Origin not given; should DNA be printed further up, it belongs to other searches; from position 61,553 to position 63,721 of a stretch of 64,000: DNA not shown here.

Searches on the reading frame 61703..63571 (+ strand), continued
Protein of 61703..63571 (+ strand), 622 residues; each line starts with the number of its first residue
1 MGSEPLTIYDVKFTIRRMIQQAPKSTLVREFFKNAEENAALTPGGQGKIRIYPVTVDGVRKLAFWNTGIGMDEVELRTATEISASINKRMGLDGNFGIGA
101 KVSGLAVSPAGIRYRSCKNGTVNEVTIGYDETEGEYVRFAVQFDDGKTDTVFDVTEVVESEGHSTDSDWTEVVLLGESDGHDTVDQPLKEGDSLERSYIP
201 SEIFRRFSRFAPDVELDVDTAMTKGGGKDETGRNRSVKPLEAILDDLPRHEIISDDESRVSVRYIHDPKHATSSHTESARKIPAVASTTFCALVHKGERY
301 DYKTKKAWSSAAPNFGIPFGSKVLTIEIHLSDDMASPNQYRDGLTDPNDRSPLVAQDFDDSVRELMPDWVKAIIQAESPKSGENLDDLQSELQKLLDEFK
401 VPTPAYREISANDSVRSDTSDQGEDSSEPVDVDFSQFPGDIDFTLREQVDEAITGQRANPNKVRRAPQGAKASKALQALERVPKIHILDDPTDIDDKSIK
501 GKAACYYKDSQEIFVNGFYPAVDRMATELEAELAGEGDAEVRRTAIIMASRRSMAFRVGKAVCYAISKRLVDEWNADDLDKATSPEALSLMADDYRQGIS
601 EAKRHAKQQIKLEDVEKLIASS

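Call 64: search_protein_families(library=padloc, proteins=[L044:12652-14526:+, L048:12899-14719:+, L070:12002-15562:+, L064:11956-15516:-, L050:10095-13514:-, L007:12011-14341:-, L021:13625-16996:+, L035:10158-10997:+, L065:12666-14051:+, L024:6283-7368:+], max_evalue=0.00001)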
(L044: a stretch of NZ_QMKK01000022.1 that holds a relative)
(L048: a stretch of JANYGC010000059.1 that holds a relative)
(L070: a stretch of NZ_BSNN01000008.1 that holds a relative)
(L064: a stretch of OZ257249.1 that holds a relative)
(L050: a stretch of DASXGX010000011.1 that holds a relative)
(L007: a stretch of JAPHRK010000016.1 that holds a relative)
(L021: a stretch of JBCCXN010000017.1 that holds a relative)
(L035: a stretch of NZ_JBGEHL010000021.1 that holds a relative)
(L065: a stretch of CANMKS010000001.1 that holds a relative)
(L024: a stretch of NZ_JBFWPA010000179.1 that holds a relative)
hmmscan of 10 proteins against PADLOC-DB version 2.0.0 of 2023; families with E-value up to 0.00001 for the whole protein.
L044:12652-14526:+ (624 aa): 6 families
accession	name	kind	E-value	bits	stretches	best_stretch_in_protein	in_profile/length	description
PDLC02196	IetA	-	3.3e-24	84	1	228-415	121-301/374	-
PDLC04232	IetA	-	9.3e-20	69.3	1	232-418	119-296/330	-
PDLC02195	IetA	-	2.8e-19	67.7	1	228-414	136-315/395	-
PDLC04231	IetA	-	2.2e-15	55.2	1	230-368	118-248/262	-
PDLC00915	TRIP13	-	1.2e-07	29.4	1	232-374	66-218/302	TRIP13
PDLC04140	mad8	-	5.2e-06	24.2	0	222-254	14-52/314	mads_8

L048:12899-14719:+ (606 aa): 2 families
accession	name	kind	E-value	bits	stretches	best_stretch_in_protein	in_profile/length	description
PDLC02012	SAVED5--SAVED_TIR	-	7.2e-11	39.8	1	46-122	7-87/404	-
PDLC05062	PDC-S66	-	4.1e-06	24.5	1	43-122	141-222/282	-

L070:12002-15562:+ (1186 aa): 3 families
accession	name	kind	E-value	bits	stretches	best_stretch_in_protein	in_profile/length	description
PDLC02361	PifA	-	8.7e-12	42.4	1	35-99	20-82/720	PifA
PDLC02209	QatA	-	1.3e-08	31.9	1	20-101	2-75/646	-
PDLC02210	QatA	-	5.4e-06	23.2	0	56-111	34-85/593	-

L064:11956-15516:- (1186 aa): 0 families

L050:10095-13514:- (1139 aa): 0 families

L007:12011-14341:- (776 aa): 0 families

L021:13625-16996:+ (1123 aa): 4 families
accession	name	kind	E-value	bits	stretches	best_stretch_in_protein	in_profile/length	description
PDLC02707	PbeA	-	2.3e-12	44.3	1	190-344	263-415/672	PbeA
PDLC03659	mREase_IV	-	2.6e-11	40.1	1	423-513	476-564/945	Type IV methyl-directed restriction enzyme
PDLC02704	PbeA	-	1.2e-07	28.7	0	190-345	265-421/682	PbeA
PDLC03047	REase_I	-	3.9e-06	22.9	0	418-506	616-707/1107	Type I restriction enzyme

L035:10158-10997:+ (279 aa): 0 families

L065:12666-14051:+ (461 aa): 0 families

L024:6283-7368:+ (361 aa): 0 families

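Call 67: predict_structure(alignment_id=A3)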
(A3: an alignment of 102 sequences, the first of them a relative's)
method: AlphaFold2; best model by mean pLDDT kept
length: 622 residues; sequences in the alignment: 102
mean_pLDDT: 85.1   pTM: 0.68
mean pLDDT of the five models: 85.1, 83.7, 83.3, 83.3, 81.3
residues with pLDDT >= 90: 378; 70-90: 141; 50-70: 43; < 50: 60
segments of 3 or more residues with pLDDT < 50: 403-410, 412-459, 462-464
pLDDT, mean of each block of 10 residues (from residue 1): 76 74 90 95 94 97 97 92 69 61 92 97 96 92 89 95 96 97 96 93 95 96 89 94 95 96 95 87 82 97 89 82 92 92 93 96 97 82 78 88 45 41 40 42 40 43 56 71 92 89 93 95 97 93 94 96 93 91 97 95 94 83 74
secondary structure, 60 per line:
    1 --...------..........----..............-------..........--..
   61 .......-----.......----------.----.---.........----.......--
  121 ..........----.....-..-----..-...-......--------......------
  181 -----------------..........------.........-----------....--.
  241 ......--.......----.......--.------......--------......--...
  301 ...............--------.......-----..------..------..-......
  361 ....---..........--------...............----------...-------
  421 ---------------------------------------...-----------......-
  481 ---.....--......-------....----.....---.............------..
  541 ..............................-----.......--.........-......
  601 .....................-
elements in order: E3-5 H12-21 H26-39 E47-56 E59-67 H73-79 H99-107 E112-118 E121-130 E135-139 E151-153 H155-160 E169-174 H198-206 E214-219 E234-237 H240-246 E249-255 E260-266 H277-281 E290-295 E298-304 H305-315 E324-330 H355-364 H368-377 H386-400 H474-479 E484-488 H491-496 E504-507 E512-516 H520-532 H539-570 H576-582 H585-593 H595-621
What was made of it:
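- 61703..63571 (+): Gene for a 622-aa ATPase. Residues 1 to about 400 form a GHKL domain plus an S5-type transducer domain, 403-464 are a disordered linker, and 470-622 are an orphan helical domain. AlphaFold2 model, pLDDT 85 (call 67).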

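Call 69: fold_search(model_id=the predicted structure, library=pdb)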
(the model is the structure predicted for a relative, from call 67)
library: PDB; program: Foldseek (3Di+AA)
matches with E <= 10: 1149; with E <= 0.001: 123
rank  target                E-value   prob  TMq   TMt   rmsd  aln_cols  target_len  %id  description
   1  8h77_A                1.2e-10  1.00  0.30  0.30  11.6       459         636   13  Hsp90-AhR-p23-XAP2 complex (released 2023-01-04)
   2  8gae_B                1.2e-10  1.00  0.28  0.28  10.6       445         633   12  Hsp90 provides platform for CRaf dephosphorylation by PP5 (released 2023-04-26)
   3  8eoa_B                2.0e-10  1.00  0.32  0.32   9.3       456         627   12  Cryo-EM structure of human HSP90B-AIPL1 complex (released 2023-01-25)
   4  7zr0_B                2.0e-10  1.00  0.32  0.31  10.9       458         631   13  CryoEM structure of HSP90-CDC37-BRAF(V600E) complex. (released 2022-12-14)
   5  8ffv_B                3.3e-10  1.00  0.33  0.32  11.5       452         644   14  Cryo-EM structure of the GR-Hsp90-FKBP52 complex (released 2023-11-01)
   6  8h77_B                4.3e-10  1.00  0.33  0.33   9.2       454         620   13  Hsp90-AhR-p23-XAP2 complex (released 2023-01-04)
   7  5ix2_A                4.6e-10  1.00  0.37  0.51   8.4       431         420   10  Crystal structure of mouse Morc3 ATPase-CW cassette in complex with AMPPNP and unmodified H3 peptide (released 2016-08-17)
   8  8eoa_A                4.6e-10  1.00  0.33  0.33   9.9       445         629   13  Cryo-EM structure of human HSP90B-AIPL1 complex (released 2023-01-25)
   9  8gft_A                4.6e-10  1.00  0.33  0.32  12.0       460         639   13  Hsp90 provides platform for CRaf dephosphorylation by PP5 (released 2023-05-03)
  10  8u1l_A                4.6e-10  1.00  0.33  0.32   9.6       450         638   14  Cryo-EM structure of the RAF1-HSP90-CDC37 complex in the closed state (released 2024-03-13)
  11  7zub_B                6.7e-10  1.00  0.33  0.32  10.3       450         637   14  Cryo-EM structure of the indirubin-bound Hsp90-XAP2-AHR complex (released 2022-11-23)
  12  9cdj_B                1.4e-09  1.00  0.36  0.46  10.2       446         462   10  MORC2 ATPase with DNA (released 2025-07-09)
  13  9cdj_A                1.4e-09  1.00  0.34  0.43   9.9       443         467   11  MORC2 ATPase with DNA (released 2025-07-09)
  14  6o1e                  1.6e-09  1.00  0.37  0.51   8.1       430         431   10  The crystal structure of human MORC3 ATPase-CW in complex with AMPPNP (released 2019-03-20)
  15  5uls_B                1.7e-09  1.00  0.34  0.33   9.6       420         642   14  Structure of GRP94 in the active conformation (released 2017-09-27)
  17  5ix2_B                2.4e-09  1.00  0.32  0.44  11.3       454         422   12  Crystal structure of mouse Morc3 ATPase-CW cassette in complex with AMPPNP and unmodified H3 peptide (released 2016-08-17)
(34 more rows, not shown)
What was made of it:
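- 61703..63571 (+): Foldseek matches Hsp90, MORC2/3/4, MutL LN40, SMCHD1 and GyrB at E 1e-10 to 1e-7 (call 69).
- On GHKL (Bergerat-fold) ATPase superfamily: Foldseek probability is 1.00 to Hsp90, MORC, MutL and GyrB (call 69).
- On MORC / paraMORC: Alignments of 400-460 columns cover both domains of MORC2/3/4, MutL LN40 and SMCHD1 (call 69).
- The ATPase has a GHKL plus S5 fold (calls 67, 69).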

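Call 73: fold_search(model_id=the predicted structure, library=viral)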
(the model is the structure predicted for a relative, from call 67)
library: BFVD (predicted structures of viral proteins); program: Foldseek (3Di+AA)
matches with E <= 10: 212; with E <= 0.001: 66
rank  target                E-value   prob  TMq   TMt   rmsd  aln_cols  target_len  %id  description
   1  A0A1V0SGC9            7.0e-11  1.00  0.39  0.35  19.2       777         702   10  Uncharacterized protein [Hokovirus HKV1]
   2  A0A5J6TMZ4            1.1e-10  1.00  0.32  0.28  11.1       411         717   14  (no name in the UniProt tables at hand)
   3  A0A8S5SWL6            6.5e-10  1.00  0.32  0.39   8.4       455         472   13  DNA topoisomerase (ATP-hydrolyzing) [Siphoviridae sp. ctZHD14]
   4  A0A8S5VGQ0            7.7e-10  1.00  0.34  0.45  11.4       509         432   12  DNA topoisomerase (ATP-hydrolyzing) [Myoviridae sp. ctkfK18]
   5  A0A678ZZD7            9.6e-10  1.00  0.32  0.27  10.5       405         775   12  RIIA lysis inhibitor [Pectobacterium phage Arno18]
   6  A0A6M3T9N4            1.8e-09  1.00  0.31  0.30  30.2       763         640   11  RIIA-like protein [Streptomyces phage Bmoc]
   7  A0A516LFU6            1.9e-09  1.00  0.30  0.24  11.6       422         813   14  (no name in the UniProt tables at hand)
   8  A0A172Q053            2.2e-09  1.00  0.33  0.27  12.7       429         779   13  RIIA protein [Acinetobacter phage vB_AbaM_ME3]
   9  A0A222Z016            2.9e-09  1.00  0.34  0.35   9.8       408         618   13  RIIA lysis inhibitor [Salmonella phage ST11]
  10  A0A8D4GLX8            3.8e-09  1.00  0.32  0.26  11.4       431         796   12  (no name in the UniProt tables at hand)
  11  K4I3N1                4.4e-09  1.00  0.32  0.59   8.3       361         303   13  Molecular chaperone, HSP90 family [Escherichia phage EC6]
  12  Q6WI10                4.9e-09  1.00  0.32  0.29  12.1       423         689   12  RIIA [Vibrio phage KVP40 (isolate Vibrio parahaemolyticus/Japan/Matsuzaki/1991)]
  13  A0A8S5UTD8            6.5e-09  1.00  0.35  0.30   8.1       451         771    9  DNA topoisomerase (ATP-hydrolyzing) [Myoviridae sp. ctYA416]
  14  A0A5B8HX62            1.5e-08  1.00  0.33  0.35  19.5       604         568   10  Uncharacterized protein [Mimiviridae sp. ChoanoV1]
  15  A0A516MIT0            1.6e-08  1.00  0.31  0.24  11.4       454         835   10  (no name in the UniProt tables at hand)
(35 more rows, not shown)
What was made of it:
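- Closest known: Phage rIIA. Same: The model matches rIIA structure predictions at E about 1e-9 over the GHKL-S5 part (call 73).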

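Call 80: search_protein_families(library=phrogs, proteins=[window:61703-63571:+], max_evalue=1)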
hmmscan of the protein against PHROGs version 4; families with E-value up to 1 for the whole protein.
window:61703-63571:+ (622 aa): 0 families

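Call 83: search_dna_similar(query=window:61703-63571:+, collection=plasmids, mode=protein, max_rows=25)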
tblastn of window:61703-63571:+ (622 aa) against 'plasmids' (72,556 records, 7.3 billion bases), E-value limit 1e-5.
Records with a match: 7; places in all: 7; records where one place covers at least 80% of the query: 6.
Best place of each record, by identity: 60-80% 4; <60% 3.
By first word of the organism name: Dinoroseobacter 2; Agrobacterium 2; Rhizobium 1; Acidisoma 1; Caballeronia 1.
By predicted mobility (MOB-suite, as given by PLSDB): non-mobilizable 6; conjugative 1.
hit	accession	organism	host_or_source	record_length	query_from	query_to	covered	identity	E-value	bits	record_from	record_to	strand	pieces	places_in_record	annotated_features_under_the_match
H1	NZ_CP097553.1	Dinoroseobacter shibae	Alexandrium ostenfeldii,pure culture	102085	1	615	99%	60.6%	0e+0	706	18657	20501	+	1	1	hypothetical protein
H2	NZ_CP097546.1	Dinoroseobacter shibae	Prorocentrum lima,pure culture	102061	1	615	99%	60.6%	0e+0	706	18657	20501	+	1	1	hypothetical protein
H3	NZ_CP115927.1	Agrobacterium tumefaciens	Chrysanthemum,cell culture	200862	1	615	99%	60.2%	0e+0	681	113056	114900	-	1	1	hypothetical protein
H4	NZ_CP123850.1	Agrobacterium tumefaciens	Rose,cell culture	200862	1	615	99%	60.2%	0e+0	681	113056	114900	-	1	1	hypothetical protein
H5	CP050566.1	Rhizobium leguminosarum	Lathyrus sativus,cell culture,root ...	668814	1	612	98%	56.0%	0e+0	660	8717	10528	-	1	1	hypothetical protein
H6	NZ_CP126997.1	Acidisoma sp. PAMC 29798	cell culture,lichen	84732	5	604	96%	32.0%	4e-70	254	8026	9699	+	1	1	ATP-binding protein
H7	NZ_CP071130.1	Caballeronia sp. M1242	Homo sapiens,ETA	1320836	6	395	63%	23.3%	1e-9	69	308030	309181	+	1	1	none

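Call 84: search_dna_similar(query=window:61703-63571:+, collection=phages, mode=protein, max_rows=15)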
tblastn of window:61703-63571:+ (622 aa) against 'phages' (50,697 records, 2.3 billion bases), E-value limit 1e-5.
No match.
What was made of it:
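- Closest known: Phage rIIA. Different: The family is absent from phage genomes (call 84).
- It is rare on plasmids (7 of 72,556 records) and absent from 50,697 phage records (calls 83, 84).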

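Call 85: get_annotated_region(hit=H1, flank=9000)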
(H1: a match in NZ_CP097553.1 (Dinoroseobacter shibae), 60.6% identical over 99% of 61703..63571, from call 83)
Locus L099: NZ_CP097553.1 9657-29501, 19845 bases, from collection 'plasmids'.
description: Dinoroseobacter shibae strain DFL-36 plasmid pDFL36-06, complete sequence
organism: Dinoroseobacter shibae (NCBI taxid 215813)
taxonomy: Bacteria; Pseudomonadota; Alphaproteobacteria; Rhodobacterales; Roseobacteraceae; Dinoroseobacter; Dinoroseobacter shibae
host: -; source: Alexandrium ostenfeldii,pure culture; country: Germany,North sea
typing (MOB-suite, as given by PLSDB): non-mobilizable; replicon rep_cluster_494
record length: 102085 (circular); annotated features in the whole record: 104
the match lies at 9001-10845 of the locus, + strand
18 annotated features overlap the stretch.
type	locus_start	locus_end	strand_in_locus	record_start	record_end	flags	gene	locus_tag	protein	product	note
CDS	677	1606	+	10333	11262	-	-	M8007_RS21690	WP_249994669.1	cation diffusion facilitator family transporter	-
CDS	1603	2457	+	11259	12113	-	-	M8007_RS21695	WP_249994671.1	cation diffusion facilitator family transporter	GO:0006812 - monoatomic cation transport [Evidence IEA]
CDS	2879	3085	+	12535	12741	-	-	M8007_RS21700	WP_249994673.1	hypothetical protein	-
CDS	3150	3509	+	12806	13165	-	-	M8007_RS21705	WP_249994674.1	DUF2958 domain-containing protein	-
CDS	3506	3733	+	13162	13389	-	-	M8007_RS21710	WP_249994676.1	hypothetical protein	-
CDS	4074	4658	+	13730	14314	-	-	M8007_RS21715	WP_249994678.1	helix-turn-helix domain-containing protein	-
CDS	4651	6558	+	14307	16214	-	-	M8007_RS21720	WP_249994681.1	relaxase/mobilization nuclease domain-containing protein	-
CDS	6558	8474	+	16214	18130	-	-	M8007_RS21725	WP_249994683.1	type IV secretory system conjugative DNA transfer family protein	-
CDS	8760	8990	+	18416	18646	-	-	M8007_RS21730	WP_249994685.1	hypothetical protein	-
CDS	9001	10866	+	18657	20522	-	-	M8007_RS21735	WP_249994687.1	hypothetical protein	-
CDS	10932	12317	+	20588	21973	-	-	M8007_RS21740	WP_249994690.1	hypothetical protein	-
CDS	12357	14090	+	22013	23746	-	-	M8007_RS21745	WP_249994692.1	ATP-binding protein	-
CDS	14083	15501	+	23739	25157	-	-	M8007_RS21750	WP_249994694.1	UvrD-helicase domain-containing protein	-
CDS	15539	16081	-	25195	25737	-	-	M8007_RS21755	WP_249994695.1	RES family NAD+ phosphorylase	-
CDS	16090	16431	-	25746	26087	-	-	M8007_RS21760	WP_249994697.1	antitoxin Xre/MbcA/ParS toxin-binding domain-containing protein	-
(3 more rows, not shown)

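Call 86: get_annotated_region(hit=H3, flank=9000)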
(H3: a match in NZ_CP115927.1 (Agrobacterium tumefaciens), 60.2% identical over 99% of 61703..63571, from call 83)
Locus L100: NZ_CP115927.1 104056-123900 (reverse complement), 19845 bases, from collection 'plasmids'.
description: Agrobacterium tumefaciens strain K224 plasmid pAtK224b, complete sequence
organism: Agrobacterium tumefaciens (NCBI taxid 358)
taxonomy: Bacteria; Pseudomonadota; Alphaproteobacteria; Hyphomicrobiales; Rhizobiaceae; Agrobacterium; Agrobacterium tumefaciens
host: -; source: Chrysanthemum,cell culture; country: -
typing (MOB-suite, as given by PLSDB): non-mobilizable; replicon rep_cluster_440; mating-pair formation MPF_T
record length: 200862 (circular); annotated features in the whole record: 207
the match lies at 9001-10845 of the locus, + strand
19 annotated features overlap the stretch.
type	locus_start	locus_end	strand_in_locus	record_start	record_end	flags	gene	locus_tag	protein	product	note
CDS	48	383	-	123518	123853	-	-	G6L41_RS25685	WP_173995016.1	DUF736 domain-containing protein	-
CDS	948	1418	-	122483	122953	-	-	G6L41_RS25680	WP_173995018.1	hypothetical protein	-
CDS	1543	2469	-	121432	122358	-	-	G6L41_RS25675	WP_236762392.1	DUF2493 domain-containing protein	-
CDS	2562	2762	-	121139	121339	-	-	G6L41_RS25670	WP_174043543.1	hypothetical protein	-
CDS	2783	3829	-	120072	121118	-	-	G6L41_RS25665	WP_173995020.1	toprim domain-containing protein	-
CDS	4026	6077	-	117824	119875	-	-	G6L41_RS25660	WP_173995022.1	ParB/RepB/Spo0J family partition protein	-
CDS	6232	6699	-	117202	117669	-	-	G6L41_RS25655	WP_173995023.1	GNAT family N-acetyltransferase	-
CDS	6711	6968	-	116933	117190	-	-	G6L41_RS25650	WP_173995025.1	YjhX family toxin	-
CDS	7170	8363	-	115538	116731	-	-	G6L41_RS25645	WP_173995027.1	DUF932 domain-containing protein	-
CDS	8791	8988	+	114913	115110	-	-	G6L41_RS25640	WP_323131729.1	hypothetical protein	-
CDS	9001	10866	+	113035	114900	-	-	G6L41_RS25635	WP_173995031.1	hypothetical protein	-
CDS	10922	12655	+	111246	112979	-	-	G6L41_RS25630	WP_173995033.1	ATP-binding protein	-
CDS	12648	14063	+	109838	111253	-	-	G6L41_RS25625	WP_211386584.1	UvrD-helicase domain-containing protein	-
CDS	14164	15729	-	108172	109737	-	-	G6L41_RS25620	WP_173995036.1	caspase family protein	GO:0006508 - proteolysis [Evidence IEA]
CDS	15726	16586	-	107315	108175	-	-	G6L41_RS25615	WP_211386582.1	hypothetical protein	-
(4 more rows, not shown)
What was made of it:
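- In several elements the pair lies next to conjugation and leading-region genes (ParB, DUF932, relaxase/T4CP; calls 85, 86).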
